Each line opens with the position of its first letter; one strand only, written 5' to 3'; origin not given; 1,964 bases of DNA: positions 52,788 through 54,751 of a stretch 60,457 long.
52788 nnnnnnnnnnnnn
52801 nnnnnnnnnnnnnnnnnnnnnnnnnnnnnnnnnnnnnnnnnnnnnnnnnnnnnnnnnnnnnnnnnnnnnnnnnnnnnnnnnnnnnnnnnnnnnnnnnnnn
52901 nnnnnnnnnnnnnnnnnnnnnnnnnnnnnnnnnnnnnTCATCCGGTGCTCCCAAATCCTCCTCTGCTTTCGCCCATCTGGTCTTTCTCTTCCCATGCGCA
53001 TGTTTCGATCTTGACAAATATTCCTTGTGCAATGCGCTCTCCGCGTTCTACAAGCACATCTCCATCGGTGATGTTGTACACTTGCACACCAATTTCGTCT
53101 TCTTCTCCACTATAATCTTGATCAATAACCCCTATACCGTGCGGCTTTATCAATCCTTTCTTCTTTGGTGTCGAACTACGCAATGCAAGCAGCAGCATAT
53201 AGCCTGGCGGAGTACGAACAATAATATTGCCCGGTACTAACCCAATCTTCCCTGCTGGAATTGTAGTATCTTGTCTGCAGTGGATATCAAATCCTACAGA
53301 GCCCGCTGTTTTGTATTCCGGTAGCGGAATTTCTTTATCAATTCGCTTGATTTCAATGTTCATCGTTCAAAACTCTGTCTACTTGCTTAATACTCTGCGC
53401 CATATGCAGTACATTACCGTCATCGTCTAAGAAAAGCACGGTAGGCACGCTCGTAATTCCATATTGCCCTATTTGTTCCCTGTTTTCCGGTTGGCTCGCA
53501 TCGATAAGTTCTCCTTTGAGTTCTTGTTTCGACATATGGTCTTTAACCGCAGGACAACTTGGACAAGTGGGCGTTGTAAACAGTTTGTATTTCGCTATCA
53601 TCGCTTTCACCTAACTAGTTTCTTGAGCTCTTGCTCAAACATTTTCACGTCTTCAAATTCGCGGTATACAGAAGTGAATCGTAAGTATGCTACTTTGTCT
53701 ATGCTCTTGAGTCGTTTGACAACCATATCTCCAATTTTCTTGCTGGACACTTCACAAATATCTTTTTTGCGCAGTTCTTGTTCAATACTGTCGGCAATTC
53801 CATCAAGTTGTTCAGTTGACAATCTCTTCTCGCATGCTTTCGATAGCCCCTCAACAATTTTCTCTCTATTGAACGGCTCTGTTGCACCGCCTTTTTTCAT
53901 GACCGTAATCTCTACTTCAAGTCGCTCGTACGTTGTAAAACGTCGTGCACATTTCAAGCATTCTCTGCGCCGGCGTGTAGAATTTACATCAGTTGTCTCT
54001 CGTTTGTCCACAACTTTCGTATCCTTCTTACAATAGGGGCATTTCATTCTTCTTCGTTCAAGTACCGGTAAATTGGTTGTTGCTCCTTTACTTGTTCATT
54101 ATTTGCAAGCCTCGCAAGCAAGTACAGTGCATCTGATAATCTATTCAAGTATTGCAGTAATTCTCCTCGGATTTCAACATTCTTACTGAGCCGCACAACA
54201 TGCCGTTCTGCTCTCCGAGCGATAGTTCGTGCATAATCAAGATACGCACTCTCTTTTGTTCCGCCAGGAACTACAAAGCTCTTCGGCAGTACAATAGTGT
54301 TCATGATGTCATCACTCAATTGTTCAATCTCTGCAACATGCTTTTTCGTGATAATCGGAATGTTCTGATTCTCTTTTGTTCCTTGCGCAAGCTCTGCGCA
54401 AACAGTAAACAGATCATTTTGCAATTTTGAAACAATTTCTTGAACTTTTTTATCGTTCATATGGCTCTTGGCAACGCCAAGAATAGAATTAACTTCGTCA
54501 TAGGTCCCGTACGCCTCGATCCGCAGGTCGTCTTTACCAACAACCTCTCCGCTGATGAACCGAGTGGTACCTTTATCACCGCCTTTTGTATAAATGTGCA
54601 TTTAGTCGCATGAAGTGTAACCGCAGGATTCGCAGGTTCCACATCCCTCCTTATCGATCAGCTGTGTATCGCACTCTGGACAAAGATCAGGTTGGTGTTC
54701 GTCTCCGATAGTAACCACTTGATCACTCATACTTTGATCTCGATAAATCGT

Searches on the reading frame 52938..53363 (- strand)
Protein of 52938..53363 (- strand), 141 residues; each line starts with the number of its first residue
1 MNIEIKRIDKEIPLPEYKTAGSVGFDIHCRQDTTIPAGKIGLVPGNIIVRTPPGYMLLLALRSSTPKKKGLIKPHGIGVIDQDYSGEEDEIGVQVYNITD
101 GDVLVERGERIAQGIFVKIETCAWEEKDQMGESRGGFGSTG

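Call 3: search_protein_families(library=pfam, proteins=[window:52938-53363:-])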
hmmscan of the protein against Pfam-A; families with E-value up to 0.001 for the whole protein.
window:52938-53363:- (141 aa): 1 family
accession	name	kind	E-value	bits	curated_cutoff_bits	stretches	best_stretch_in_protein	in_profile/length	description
PF00692.24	dUTPase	-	5.8e-23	81.5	22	1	11-141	2-129/129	dUTPase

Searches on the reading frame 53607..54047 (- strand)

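Call 3: search_protein_families(library=pfam, proteins=[window:53607-54047:-])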
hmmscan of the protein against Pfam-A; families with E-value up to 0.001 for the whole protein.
window:53607-54047:- (146 aa): 2 families
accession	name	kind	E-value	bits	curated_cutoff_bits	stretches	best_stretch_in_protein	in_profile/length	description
PF03477.21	ATP-cone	-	5.7e-22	78.5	25.8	1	48-133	2-87/88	ATP cone domain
PF22811.2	Zn_ribbon_NrdR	-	5.1e-16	58.8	27.2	1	1-41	1-42/42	Transcriptional repressor NrdR-like, N-terminal domain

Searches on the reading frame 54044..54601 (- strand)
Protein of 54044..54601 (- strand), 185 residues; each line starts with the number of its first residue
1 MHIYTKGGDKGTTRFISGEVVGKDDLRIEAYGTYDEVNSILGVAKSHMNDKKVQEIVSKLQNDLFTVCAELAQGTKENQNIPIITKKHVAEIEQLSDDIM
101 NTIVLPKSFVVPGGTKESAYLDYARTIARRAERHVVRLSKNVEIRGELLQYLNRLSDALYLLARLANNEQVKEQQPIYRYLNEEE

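Call 3: search_protein_families(library=pfam, proteins=[window:54044-54601:-])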
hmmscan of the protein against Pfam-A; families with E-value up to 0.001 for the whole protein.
window:54044-54601:- (185 aa): 1 family
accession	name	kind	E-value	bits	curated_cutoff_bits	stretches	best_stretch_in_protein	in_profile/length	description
PF01923.23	Cob_adeno_trans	-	1.5e-53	181.8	24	1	3-165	1-170/171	Cobalamin adenosyltransferase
